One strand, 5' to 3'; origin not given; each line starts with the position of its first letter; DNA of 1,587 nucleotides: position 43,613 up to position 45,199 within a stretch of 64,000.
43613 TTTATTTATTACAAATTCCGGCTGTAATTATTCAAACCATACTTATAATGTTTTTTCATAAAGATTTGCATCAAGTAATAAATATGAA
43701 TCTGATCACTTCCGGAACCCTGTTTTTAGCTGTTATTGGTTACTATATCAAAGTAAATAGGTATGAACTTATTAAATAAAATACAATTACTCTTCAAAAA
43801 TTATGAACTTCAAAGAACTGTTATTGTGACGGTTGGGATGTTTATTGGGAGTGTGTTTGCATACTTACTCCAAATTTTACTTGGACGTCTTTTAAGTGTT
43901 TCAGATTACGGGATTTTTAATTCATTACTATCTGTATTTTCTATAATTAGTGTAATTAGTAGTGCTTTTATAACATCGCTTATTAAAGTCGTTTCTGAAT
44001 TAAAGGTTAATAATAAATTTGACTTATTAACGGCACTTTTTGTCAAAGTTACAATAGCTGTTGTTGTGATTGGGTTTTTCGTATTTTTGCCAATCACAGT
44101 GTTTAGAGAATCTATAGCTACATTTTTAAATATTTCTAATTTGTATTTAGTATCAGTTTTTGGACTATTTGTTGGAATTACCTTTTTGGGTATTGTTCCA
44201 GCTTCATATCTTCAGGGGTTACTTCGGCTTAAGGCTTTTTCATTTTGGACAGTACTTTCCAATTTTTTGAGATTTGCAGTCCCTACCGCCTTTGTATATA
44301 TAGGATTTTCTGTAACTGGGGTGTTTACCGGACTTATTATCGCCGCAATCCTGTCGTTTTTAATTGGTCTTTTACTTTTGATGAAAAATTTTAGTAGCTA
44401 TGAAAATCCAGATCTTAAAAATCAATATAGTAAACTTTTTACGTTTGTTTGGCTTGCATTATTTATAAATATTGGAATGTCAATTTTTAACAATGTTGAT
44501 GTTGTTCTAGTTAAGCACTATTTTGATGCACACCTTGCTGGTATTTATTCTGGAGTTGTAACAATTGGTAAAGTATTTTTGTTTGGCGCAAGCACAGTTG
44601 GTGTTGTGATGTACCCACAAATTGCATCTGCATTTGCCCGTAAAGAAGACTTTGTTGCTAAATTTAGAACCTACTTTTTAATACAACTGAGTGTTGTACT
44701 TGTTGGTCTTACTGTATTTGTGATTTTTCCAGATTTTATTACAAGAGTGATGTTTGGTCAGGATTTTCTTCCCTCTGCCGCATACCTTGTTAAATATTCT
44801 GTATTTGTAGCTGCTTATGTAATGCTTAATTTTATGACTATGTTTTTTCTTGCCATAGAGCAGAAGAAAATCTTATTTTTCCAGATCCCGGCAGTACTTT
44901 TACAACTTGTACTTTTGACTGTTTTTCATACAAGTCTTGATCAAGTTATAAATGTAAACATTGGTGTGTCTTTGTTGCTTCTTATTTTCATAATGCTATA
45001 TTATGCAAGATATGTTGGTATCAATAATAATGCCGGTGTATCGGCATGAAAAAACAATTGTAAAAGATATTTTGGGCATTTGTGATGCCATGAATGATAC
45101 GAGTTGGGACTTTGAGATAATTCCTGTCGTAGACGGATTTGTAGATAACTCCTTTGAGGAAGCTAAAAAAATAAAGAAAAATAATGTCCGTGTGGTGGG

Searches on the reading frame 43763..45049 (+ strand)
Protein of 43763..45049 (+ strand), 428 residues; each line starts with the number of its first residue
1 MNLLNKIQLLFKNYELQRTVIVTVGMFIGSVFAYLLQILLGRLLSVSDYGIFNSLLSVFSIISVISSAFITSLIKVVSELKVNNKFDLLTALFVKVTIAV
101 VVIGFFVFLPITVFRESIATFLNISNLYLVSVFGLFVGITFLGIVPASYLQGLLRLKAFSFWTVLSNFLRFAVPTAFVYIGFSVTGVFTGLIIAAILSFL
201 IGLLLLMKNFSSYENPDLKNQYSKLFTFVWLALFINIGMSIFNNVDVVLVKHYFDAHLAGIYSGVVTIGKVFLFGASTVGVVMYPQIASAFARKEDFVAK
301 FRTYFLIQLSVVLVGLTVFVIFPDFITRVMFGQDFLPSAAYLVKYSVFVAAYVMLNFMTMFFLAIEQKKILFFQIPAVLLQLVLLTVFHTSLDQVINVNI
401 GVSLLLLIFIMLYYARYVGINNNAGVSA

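Call 60: search_protein_families(library=pfam, proteins=[window:43763-45049:+], max_evalue=0.00001)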
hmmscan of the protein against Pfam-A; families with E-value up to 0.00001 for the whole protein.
window:43763-45049:+ (428 aa): 2 families
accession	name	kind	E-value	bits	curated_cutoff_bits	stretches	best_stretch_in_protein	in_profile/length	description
PF13440.11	Polysacc_synt_3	-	1.7e-13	50.9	23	1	39-339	1-292/293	Polysaccharide biosynthesis protein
PF01943.22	Polysacc_synt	-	2.6e-12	47.2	28.2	1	18-289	4-272/274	Polysaccharide biosynthesis protein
